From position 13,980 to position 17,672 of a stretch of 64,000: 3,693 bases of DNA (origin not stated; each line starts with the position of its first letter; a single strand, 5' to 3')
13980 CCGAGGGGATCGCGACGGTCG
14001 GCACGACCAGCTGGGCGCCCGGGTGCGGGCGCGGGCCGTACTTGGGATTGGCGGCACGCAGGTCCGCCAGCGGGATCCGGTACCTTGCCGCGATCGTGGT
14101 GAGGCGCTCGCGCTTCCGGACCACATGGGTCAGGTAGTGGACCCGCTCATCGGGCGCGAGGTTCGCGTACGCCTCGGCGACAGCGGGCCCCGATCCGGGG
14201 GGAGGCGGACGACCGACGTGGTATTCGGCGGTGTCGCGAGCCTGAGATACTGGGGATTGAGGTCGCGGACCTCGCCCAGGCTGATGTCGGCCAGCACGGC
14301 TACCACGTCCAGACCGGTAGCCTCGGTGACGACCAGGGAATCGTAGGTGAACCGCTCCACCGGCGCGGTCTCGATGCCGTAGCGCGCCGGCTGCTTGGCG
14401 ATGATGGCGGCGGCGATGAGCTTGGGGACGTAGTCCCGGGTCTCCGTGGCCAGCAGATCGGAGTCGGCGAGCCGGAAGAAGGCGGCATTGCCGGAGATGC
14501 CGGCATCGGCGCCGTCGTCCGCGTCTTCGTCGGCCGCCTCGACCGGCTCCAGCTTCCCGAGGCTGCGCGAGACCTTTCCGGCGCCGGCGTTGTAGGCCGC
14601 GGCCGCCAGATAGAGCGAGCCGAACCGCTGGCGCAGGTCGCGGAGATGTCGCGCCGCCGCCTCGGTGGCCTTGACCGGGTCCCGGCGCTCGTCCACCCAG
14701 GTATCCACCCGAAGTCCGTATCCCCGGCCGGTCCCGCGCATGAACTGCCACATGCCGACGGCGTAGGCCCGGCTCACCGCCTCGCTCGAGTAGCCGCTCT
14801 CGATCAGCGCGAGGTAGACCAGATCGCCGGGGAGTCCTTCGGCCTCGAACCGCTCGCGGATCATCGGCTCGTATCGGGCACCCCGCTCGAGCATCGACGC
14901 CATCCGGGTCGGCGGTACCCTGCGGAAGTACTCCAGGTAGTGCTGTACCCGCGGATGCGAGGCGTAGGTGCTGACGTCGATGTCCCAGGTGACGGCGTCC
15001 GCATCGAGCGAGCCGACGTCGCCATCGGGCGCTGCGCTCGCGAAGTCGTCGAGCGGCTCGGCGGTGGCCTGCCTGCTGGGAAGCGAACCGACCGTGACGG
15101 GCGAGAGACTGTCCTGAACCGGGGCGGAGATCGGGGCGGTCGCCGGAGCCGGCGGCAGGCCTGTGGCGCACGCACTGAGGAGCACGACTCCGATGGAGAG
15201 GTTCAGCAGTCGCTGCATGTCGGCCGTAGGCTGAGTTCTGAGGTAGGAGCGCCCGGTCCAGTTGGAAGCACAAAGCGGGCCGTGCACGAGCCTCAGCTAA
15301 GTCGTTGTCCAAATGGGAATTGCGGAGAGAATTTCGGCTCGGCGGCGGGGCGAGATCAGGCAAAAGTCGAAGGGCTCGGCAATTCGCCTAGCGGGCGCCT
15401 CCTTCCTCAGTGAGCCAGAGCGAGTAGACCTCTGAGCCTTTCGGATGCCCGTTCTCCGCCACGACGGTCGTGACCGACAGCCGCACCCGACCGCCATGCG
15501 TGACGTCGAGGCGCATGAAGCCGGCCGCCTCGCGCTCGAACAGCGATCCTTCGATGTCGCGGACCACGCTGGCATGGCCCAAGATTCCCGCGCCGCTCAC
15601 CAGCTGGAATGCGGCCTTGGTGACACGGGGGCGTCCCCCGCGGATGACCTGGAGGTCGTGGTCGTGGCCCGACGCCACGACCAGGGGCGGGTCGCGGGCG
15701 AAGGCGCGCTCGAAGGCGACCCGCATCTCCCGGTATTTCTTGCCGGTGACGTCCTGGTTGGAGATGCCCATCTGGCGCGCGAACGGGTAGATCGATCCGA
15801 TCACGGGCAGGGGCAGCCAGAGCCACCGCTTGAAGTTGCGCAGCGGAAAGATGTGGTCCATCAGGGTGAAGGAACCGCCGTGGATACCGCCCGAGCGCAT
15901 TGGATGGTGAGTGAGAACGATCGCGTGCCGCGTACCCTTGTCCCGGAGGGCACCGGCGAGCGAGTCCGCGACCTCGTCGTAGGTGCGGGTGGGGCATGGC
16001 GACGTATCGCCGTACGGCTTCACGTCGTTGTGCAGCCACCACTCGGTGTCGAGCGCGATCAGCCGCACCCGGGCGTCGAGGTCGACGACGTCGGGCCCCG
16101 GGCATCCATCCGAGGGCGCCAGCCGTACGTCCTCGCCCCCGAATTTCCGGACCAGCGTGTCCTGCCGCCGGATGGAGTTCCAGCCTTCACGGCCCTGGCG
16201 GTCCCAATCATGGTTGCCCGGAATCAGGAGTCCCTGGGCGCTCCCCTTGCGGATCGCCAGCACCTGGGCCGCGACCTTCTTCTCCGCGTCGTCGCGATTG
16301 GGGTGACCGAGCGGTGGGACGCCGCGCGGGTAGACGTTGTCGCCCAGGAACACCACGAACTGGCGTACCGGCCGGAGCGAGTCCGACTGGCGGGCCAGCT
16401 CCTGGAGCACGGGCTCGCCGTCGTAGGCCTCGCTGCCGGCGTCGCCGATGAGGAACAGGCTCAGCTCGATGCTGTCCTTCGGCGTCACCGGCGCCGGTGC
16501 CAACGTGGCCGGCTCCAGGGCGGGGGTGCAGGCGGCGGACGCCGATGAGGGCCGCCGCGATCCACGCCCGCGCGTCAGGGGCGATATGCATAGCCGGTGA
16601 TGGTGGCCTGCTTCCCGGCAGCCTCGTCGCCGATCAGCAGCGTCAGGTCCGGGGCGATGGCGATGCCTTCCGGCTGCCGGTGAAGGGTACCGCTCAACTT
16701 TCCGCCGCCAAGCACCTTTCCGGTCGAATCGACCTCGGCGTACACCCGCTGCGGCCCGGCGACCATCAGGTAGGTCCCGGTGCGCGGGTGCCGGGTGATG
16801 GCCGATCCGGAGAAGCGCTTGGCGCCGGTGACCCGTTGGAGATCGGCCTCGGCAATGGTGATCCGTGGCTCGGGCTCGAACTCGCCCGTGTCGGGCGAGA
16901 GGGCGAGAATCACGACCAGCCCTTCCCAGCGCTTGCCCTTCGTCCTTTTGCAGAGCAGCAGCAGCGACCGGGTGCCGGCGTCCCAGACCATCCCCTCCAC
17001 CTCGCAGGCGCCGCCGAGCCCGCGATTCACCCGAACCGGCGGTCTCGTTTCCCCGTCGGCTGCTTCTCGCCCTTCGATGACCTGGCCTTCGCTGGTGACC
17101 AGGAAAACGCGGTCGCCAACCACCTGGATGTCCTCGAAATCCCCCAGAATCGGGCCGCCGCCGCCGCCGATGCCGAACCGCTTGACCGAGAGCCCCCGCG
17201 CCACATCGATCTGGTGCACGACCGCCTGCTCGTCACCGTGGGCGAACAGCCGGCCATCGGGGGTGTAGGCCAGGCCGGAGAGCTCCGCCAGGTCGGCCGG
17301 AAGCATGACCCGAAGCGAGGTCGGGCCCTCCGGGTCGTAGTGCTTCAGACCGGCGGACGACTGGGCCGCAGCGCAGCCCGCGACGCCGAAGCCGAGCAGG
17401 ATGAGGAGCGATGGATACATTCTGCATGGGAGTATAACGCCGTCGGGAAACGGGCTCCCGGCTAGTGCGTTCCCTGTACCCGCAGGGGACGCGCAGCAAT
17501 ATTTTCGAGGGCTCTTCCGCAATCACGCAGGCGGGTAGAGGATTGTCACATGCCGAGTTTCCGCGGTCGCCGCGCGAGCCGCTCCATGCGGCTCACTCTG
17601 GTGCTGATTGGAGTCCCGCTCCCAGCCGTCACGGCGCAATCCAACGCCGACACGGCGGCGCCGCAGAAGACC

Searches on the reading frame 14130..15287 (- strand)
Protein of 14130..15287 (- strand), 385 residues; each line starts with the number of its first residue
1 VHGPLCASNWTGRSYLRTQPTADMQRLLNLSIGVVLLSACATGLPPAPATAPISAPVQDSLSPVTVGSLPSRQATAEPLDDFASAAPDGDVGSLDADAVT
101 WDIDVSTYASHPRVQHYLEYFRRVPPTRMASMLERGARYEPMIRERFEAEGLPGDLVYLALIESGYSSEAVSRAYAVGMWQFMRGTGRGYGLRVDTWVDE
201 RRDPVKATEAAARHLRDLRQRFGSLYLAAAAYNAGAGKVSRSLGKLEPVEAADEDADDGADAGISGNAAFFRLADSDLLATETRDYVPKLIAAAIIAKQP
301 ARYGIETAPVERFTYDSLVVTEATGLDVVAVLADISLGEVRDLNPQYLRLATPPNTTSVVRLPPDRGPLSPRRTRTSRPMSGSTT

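Call 30: search_protein_families(library=pfam, proteins=[window:14130-15287:-], max_evalue=0.001)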
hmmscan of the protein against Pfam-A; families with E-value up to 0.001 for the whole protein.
window:14130-15287:- (385 aa): 1 family
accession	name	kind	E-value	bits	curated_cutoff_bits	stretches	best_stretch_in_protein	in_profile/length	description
PF01464.25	SLT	-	3.6e-24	85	21.3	1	155-244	16-106/117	Transglycosylase SLT domain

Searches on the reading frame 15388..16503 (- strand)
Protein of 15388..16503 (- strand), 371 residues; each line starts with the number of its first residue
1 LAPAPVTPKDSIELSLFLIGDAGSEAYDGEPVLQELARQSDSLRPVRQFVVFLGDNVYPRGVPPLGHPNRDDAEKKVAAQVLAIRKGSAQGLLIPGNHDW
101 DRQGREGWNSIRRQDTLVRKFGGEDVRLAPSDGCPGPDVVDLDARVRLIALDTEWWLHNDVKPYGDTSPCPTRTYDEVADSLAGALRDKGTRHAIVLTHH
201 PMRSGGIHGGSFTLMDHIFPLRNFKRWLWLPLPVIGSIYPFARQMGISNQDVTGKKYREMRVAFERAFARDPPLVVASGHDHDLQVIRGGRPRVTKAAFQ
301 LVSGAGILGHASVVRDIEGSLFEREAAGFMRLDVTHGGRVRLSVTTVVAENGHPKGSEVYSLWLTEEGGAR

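Call 62: search_protein_families(library=pfam, proteins=[window:15388-16503:-], max_evalue=0.0001)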
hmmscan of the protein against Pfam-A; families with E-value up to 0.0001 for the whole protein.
window:15388-16503:- (371 aa): 1 family
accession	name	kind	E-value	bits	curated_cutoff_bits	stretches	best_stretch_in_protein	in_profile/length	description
PF00149.33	Metallophos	-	4.8e-07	30.8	21.5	1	18-215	5-172/191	Calcineurin-like phosphoesterase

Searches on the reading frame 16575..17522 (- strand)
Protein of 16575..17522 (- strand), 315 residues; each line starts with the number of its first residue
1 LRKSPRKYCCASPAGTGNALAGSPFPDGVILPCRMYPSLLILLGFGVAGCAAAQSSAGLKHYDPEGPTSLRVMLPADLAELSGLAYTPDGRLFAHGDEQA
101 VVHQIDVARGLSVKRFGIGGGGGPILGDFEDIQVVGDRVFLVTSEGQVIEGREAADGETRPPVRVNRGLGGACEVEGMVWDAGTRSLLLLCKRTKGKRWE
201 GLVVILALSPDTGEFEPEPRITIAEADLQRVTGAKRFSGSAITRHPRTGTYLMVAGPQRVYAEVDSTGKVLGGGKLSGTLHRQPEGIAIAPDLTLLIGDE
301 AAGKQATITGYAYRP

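Call 62: search_protein_families(library=pfam, proteins=[window:16575-17522:-], max_evalue=0.0001)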
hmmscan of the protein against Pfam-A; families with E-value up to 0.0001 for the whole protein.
window:16575-17522:- (315 aa): 1 family
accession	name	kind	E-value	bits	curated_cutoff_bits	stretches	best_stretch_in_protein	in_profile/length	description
PF06977.17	SdiA-regulated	-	1.1e-05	25.1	21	0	230-303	17-87/249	SdiA-regulated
